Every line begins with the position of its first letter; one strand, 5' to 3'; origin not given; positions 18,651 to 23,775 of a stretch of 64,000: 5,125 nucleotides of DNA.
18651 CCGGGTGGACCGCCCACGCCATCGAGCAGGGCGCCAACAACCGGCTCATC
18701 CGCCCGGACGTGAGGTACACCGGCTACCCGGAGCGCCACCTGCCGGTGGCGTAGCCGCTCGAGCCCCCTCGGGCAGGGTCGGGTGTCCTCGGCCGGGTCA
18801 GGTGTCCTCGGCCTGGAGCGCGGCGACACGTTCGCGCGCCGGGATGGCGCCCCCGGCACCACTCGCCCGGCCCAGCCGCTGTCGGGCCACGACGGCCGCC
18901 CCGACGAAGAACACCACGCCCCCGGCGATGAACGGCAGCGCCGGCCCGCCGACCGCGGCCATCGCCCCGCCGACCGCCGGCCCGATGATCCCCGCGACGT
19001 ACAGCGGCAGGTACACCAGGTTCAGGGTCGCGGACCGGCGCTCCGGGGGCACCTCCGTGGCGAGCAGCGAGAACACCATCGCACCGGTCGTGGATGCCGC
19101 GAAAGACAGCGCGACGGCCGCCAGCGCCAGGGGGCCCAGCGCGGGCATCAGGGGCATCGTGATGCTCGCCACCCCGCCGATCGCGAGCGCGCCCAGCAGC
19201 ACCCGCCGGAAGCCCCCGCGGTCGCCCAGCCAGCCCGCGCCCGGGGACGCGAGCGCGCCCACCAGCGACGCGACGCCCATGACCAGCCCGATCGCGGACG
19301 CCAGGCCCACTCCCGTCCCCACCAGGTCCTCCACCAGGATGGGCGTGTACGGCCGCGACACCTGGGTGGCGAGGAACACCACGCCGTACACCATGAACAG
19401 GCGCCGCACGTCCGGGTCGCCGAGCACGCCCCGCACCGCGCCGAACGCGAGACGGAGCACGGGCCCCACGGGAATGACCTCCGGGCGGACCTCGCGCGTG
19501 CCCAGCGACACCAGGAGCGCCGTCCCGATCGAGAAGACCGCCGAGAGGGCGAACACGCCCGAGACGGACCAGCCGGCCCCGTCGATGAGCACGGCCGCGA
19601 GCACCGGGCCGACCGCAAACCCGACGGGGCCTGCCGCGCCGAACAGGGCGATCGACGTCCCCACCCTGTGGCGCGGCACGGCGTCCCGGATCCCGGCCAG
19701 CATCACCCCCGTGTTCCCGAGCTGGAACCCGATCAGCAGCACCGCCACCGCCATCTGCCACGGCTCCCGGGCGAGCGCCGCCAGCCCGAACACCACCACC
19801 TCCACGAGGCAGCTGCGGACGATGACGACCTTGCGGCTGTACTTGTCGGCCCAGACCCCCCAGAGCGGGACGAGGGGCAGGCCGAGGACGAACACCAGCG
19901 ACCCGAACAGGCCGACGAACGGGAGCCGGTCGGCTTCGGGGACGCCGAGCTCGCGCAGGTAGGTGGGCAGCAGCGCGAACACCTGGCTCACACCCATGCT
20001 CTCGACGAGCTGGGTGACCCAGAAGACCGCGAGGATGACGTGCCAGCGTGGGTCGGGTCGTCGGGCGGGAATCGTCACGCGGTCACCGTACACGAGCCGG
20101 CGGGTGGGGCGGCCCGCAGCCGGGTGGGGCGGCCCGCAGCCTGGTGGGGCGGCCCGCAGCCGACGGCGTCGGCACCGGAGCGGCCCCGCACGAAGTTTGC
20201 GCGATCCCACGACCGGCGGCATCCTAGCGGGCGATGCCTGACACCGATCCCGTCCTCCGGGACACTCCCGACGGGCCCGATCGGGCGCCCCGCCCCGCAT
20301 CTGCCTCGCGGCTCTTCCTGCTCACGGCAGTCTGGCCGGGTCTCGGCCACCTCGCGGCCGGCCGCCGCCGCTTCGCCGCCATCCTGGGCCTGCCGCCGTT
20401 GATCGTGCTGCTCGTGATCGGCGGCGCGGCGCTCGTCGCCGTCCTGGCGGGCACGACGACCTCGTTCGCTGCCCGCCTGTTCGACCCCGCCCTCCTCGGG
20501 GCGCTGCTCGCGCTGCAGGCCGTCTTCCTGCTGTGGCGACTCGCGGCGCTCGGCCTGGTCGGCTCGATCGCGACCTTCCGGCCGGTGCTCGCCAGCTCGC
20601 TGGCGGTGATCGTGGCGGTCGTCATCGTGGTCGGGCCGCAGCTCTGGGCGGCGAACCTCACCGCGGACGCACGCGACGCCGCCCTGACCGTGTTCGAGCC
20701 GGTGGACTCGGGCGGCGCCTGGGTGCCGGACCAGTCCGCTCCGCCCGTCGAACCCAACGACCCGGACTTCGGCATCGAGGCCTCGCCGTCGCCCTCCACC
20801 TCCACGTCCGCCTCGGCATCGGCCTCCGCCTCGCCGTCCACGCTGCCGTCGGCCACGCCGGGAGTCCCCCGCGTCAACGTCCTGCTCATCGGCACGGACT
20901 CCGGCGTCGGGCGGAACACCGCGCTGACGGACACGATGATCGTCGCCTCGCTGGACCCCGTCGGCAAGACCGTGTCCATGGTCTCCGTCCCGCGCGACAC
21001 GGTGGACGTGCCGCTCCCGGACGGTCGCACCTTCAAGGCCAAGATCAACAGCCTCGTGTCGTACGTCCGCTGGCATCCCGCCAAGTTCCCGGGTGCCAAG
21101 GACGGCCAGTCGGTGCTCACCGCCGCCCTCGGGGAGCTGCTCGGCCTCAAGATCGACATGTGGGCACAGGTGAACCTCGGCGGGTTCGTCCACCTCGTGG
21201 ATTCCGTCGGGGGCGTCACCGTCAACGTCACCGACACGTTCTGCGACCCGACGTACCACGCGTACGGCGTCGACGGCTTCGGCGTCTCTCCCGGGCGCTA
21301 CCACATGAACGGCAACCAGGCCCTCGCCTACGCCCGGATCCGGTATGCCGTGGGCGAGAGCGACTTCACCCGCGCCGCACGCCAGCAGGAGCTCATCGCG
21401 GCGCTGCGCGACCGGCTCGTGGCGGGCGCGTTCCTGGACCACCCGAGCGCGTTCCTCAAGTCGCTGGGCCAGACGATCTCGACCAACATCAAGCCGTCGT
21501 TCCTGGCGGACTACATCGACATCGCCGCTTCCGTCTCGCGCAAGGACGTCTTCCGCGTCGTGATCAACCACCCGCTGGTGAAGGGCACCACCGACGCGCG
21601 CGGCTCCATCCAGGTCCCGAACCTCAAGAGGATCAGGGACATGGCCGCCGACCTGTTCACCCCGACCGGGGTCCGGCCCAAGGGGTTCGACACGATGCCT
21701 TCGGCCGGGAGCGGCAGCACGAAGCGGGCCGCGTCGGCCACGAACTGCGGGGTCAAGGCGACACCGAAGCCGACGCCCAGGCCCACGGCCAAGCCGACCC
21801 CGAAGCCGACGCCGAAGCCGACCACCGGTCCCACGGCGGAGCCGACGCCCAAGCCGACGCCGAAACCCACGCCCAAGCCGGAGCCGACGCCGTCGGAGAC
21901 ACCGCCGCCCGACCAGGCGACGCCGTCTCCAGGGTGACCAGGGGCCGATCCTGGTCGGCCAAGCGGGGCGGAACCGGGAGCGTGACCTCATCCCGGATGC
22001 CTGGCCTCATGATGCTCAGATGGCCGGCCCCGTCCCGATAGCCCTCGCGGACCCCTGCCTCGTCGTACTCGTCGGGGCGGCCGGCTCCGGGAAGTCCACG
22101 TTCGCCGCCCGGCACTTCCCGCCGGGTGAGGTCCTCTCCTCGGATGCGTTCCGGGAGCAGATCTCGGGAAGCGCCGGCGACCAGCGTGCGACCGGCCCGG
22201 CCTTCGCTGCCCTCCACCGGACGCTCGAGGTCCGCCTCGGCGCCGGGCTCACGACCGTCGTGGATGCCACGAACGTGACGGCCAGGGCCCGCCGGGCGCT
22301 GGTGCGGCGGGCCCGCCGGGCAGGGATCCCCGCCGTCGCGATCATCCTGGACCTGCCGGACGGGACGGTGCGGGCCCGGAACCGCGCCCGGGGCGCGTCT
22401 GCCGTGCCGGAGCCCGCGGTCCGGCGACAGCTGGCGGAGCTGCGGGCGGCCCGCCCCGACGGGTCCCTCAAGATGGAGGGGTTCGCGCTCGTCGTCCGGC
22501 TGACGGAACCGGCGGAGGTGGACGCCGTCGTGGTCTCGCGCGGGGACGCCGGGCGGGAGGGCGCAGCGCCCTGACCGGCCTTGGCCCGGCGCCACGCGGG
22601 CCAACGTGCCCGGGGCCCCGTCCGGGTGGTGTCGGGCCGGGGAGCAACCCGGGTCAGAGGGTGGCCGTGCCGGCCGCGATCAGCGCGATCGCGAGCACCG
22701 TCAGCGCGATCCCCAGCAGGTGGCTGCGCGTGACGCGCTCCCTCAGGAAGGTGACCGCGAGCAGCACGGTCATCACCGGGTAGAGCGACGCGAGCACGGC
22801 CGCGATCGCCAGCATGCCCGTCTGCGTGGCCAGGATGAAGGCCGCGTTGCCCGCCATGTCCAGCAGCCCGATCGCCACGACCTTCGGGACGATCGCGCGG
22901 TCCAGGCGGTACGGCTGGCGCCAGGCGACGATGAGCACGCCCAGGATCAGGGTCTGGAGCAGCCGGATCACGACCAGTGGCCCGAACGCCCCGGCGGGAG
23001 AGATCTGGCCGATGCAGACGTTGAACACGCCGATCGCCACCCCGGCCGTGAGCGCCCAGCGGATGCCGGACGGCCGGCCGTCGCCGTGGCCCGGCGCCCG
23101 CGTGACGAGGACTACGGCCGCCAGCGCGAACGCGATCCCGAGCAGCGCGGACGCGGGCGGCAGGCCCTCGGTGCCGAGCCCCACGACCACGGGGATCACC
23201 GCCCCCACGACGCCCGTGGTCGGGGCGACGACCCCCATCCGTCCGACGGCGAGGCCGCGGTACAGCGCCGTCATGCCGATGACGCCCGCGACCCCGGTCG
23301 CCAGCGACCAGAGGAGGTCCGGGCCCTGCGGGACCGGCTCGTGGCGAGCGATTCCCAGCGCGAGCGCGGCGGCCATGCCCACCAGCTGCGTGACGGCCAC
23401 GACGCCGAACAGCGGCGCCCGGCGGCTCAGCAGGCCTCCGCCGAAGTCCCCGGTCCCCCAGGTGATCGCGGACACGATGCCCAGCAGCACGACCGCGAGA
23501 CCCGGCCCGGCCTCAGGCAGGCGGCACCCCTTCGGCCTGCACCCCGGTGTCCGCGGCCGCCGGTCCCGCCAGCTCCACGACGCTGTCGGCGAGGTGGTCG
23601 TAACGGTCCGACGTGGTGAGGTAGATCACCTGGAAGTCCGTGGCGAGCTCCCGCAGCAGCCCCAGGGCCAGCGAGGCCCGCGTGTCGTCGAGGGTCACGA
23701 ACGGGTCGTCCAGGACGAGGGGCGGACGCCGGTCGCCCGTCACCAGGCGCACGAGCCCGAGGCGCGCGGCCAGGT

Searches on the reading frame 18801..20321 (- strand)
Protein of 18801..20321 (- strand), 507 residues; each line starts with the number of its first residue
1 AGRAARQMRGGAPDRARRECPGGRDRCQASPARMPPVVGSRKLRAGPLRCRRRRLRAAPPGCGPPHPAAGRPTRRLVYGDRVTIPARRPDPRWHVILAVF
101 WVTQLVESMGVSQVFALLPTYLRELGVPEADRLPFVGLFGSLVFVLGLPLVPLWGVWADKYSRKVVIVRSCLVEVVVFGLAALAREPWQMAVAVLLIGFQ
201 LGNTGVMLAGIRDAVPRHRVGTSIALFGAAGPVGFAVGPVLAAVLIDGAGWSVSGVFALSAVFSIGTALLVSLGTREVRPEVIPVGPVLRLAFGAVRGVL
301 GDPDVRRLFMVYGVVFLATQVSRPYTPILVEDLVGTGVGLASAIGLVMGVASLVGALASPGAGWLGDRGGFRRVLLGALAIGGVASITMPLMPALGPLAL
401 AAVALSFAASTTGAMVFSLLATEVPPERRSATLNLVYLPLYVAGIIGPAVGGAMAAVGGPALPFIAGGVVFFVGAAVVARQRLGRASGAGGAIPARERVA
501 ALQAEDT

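Call 49: search_protein_families(library=pfam, proteins=[window:18801-20321:-])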
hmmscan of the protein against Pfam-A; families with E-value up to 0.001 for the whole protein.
window:18801-20321:- (507 aa): 2 families
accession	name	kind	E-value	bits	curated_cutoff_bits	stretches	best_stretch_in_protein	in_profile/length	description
PF07690.21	MFS_1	-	5.3e-34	118.1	33.4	2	101-331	2-229/347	Major Facilitator Superfamily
PF12832.13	MFS_1_like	-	7e-06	25.8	25.2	0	98-249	215-365/373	MFS_1 like family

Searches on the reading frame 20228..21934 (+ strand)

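Call 49: search_protein_families(library=pfam, proteins=[window:20228-21934:+])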
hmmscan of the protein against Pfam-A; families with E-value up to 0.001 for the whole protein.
window:20228-21934:+ (569 aa): 1 family
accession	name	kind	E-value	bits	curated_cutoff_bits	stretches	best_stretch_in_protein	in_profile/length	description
PF03816.19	LytR_cpsA_psr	-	2.4e-33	115.9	24.6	1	234-396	2-147/150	LytR_cpsA_psr family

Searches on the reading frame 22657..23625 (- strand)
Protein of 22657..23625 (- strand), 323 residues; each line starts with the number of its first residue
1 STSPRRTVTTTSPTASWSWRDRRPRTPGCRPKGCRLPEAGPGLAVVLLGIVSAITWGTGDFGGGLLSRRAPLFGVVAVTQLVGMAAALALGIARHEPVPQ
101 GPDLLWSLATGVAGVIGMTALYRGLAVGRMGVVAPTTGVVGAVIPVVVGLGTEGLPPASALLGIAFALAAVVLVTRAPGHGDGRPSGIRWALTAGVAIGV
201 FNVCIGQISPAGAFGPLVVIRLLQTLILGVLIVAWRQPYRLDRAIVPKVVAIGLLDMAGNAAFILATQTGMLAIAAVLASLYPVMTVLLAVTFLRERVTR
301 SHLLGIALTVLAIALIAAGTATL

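Call 49: search_protein_families(library=pfam, proteins=[window:22657-23625:-])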
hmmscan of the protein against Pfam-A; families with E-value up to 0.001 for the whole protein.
window:22657-23625:- (323 aa): 1 family
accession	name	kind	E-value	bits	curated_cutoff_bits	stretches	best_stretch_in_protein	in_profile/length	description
PF00892.27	EamA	-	2.4e-18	67.1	28.2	2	186-317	2-134/135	EamA-like transporter family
